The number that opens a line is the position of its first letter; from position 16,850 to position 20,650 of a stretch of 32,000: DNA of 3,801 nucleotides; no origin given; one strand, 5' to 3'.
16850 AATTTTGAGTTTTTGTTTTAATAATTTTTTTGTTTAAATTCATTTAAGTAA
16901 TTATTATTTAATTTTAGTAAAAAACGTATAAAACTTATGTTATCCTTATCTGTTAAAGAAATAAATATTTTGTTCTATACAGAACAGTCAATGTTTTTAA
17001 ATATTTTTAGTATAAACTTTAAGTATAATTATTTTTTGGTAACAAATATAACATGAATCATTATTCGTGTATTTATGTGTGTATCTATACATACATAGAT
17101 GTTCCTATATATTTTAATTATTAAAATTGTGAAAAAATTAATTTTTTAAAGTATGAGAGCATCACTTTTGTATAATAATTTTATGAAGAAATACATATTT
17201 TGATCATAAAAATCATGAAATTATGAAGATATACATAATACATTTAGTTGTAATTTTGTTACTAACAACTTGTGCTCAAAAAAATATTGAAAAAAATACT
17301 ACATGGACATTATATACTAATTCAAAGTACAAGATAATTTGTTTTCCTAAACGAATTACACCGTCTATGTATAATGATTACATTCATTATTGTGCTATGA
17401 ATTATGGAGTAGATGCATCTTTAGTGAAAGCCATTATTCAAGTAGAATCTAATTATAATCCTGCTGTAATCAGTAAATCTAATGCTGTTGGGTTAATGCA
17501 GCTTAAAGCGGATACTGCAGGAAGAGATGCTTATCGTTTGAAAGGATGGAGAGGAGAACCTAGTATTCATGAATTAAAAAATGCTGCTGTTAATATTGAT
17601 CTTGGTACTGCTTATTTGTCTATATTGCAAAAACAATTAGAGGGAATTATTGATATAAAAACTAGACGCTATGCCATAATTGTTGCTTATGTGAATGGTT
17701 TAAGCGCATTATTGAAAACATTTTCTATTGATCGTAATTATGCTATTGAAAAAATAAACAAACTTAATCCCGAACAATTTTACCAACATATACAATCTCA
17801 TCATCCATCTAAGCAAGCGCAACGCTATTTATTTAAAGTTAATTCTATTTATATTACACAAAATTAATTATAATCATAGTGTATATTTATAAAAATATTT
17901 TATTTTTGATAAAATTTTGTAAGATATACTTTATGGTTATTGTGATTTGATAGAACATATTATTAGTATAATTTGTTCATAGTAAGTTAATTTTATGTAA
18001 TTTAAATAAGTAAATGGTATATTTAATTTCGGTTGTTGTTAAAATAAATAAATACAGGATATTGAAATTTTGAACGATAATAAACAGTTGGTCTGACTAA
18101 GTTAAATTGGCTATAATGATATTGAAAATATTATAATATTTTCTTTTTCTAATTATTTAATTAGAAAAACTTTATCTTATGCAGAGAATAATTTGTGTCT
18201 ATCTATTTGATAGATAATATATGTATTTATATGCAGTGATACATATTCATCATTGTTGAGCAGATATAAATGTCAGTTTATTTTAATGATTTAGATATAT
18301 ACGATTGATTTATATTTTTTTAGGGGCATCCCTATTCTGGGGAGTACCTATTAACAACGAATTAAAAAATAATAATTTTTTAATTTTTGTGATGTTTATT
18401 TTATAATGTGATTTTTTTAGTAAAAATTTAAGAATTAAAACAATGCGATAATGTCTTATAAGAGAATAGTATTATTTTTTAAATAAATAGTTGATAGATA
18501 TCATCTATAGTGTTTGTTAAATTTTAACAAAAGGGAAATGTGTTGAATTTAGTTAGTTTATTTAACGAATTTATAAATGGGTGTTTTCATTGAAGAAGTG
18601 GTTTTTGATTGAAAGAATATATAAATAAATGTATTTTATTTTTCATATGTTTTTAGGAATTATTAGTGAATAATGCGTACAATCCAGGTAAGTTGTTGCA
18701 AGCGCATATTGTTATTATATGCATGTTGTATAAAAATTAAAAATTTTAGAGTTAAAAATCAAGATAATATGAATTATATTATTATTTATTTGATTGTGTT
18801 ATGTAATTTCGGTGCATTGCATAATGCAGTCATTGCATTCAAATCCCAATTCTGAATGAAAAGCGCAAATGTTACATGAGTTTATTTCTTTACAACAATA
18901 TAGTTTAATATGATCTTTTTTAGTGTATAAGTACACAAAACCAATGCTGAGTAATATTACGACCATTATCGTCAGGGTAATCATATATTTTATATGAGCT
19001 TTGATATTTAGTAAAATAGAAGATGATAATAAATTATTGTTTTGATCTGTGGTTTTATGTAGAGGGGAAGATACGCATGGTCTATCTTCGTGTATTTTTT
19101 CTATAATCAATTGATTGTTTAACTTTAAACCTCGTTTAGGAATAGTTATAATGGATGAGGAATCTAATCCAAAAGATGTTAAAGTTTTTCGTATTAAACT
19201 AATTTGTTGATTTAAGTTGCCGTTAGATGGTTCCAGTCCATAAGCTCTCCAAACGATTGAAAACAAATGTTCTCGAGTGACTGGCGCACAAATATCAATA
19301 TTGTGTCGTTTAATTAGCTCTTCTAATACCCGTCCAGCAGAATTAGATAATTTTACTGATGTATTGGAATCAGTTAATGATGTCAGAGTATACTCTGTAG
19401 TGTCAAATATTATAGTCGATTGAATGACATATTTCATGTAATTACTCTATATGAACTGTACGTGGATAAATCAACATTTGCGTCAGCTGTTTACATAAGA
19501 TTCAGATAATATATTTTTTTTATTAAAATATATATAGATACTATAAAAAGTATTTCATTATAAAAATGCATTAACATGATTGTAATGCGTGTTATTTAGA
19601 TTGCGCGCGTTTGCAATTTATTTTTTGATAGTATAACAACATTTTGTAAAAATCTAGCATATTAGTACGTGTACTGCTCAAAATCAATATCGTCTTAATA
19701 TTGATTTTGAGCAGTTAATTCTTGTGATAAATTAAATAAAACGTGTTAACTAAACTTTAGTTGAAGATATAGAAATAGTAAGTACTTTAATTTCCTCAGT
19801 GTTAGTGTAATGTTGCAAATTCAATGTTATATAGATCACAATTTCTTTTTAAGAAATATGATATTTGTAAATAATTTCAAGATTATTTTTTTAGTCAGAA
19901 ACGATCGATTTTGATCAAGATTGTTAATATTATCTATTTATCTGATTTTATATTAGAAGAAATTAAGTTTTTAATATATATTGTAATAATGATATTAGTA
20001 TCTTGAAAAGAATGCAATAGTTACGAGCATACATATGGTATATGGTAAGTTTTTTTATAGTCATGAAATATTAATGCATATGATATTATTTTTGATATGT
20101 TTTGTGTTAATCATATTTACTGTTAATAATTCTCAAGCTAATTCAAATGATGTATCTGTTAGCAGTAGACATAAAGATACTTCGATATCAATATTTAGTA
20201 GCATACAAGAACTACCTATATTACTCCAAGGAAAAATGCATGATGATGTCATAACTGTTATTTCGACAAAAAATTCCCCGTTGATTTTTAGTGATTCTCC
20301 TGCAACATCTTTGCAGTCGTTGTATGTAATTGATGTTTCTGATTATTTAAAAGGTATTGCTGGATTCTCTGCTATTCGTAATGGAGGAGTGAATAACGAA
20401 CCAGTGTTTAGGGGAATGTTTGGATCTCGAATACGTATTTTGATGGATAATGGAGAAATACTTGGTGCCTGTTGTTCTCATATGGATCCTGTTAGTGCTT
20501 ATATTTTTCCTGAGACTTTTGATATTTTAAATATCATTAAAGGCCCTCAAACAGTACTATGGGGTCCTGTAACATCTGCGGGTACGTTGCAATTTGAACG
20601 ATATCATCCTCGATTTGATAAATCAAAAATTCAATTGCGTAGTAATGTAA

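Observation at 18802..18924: A 41-residue extracytoplasmic tail with seven cysteines on the ToxR-like regulator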

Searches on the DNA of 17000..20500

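Call 13: search_rna_families(source=window, start=17000, end=20500, threshold=evalue, max_evalue=1)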
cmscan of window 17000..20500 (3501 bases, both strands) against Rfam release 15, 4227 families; matches with E-value up to 1: 1.
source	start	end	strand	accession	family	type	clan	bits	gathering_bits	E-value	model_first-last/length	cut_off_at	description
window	17067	17113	+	RF04217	mir-297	Gene; miRNA;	-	23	90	0.91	1-71/71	no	mir-297 microRNA precursor family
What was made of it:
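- Tried and rejected: Rfam also found nothing there (call 13).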

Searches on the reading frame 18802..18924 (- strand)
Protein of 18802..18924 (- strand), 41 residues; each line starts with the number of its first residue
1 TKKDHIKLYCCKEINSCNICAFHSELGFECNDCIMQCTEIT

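Call 57: search_protein_families(library=pfam, proteins=[window:18802-18924:-], max_evalue=10)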
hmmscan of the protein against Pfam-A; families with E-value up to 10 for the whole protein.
seq(41 aa): 1 family
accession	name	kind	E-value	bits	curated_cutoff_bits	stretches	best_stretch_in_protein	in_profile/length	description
PF04574.18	DUF592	-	0.2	11.9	24.5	1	6-33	48-75/153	Protein of unknown function (DUF592)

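Call 81: search_solved_structures(query=window:18802-18924:-, max_evalue=10)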
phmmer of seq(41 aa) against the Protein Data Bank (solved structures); distinct sequences matched with E-value up to 10: 3.
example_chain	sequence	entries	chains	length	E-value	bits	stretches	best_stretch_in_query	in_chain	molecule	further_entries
6qup_A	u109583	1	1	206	0.66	13.8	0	9-32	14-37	LysM type receptor kinase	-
9dei_E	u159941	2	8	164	1.2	13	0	8-38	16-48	MP18 RNA editing complex protein, putative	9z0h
3k81_C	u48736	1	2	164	1.2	13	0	8-38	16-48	MP18 RNA editing complex protein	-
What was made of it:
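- On Periplasmic metal (Cu) sensor: There is no match to known metal-binding families (calls 57, 81).
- Closest known: Small disulfide-rich or metal-thiolate mini-domains. Different: There are no significant sequence or profile matches (calls 57, 81).
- There is no sequence match to any metal-binding family (calls 57, 81).
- Tried and rejected: Tail-only searches against Pfam (call 57) and PDB sequences (call 81) gave only chance-level hits.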
